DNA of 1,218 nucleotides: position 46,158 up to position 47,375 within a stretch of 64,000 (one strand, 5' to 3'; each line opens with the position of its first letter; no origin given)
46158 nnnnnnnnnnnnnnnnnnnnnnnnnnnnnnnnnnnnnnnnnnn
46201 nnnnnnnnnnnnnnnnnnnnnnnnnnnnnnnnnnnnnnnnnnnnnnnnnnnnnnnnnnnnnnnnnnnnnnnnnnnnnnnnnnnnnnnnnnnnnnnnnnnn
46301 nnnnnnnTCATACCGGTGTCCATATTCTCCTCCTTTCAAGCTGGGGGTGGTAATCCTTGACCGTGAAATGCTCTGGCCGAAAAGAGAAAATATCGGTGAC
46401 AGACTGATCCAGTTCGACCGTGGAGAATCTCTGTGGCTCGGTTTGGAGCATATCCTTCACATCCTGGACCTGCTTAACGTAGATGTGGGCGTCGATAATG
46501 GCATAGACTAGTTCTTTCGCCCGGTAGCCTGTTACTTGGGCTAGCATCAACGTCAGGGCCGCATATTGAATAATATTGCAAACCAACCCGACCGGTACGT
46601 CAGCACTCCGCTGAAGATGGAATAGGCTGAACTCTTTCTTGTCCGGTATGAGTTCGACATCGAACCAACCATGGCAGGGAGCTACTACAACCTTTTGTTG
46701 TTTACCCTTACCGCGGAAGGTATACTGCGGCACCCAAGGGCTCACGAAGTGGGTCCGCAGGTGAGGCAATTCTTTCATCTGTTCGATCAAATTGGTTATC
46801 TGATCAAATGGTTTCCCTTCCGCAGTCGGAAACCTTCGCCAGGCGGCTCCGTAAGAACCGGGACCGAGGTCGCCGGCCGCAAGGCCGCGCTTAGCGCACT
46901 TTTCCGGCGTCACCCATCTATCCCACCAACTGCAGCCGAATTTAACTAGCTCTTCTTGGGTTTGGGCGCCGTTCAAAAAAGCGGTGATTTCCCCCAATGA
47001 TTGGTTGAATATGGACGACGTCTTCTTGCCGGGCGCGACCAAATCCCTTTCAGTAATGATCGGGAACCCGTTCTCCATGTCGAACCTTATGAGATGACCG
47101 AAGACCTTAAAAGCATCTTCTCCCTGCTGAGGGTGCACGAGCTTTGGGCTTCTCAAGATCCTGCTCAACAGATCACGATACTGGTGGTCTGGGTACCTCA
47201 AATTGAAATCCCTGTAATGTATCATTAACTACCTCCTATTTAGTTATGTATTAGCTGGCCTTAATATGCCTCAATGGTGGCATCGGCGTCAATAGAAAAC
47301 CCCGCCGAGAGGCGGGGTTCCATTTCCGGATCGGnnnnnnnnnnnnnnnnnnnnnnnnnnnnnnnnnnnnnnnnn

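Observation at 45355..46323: DHFR fused in one polypeptide to a histidine-triad (HIT) domain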

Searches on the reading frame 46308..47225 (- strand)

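Call 3: search_protein_families(library=pfam, proteins=[window:46308-47225:-], max_evalue=0.1)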
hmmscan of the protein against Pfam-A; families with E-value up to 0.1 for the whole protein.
window:46308-47225:- (305 aa): 1 family
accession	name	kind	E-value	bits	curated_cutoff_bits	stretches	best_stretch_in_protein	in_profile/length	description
PF00303.24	Thymidylat_synt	-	3.6e-58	197.2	24.3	1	14-295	1-257/266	Thymidylate synthase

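Call 4: search_protein_families(library=ncbifam, proteins=[window:46308-47225:-], max_evalue=0.1)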
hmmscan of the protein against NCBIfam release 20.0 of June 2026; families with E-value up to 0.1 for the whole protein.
window:46308-47225:- (305 aa): 8 families
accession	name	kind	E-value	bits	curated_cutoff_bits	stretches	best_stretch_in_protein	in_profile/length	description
NF002497.0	PRK01827.1-3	equivalog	3.7e-52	177.2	327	1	14-295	2-255/264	thymidylate synthase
TIGR03284.1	thym_sym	equivalog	5.1e-46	157.2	108.35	2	116-295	118-287/296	thymidylate synthase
NF002496.0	PRK01827.1-2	equivalog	7.1e-43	146.9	325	2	118-295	142-309/318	thymidylate synthase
NF002499.0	PRK01827.1-5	equivalog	4.7e-39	134.2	405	1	14-295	2-255/264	thymidylate synthase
NF002495.0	PRK01827.1-1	equivalog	4.7e-27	95.2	327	1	32-295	32-269/279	thymidylate synthase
NF010393.0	PRK13821.1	equivalog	6.5e-26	91.1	576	2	141-278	156-286/323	thymidylate synthase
NF002498.0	PRK01827.1-4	equivalog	9.3e-22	77.7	427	1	14-276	2-251/283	thymidylate synthase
TIGR03283.1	thy_syn_methano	equivalog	2.3e-05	24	174.55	1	138-254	92-199/201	thymidylate synthase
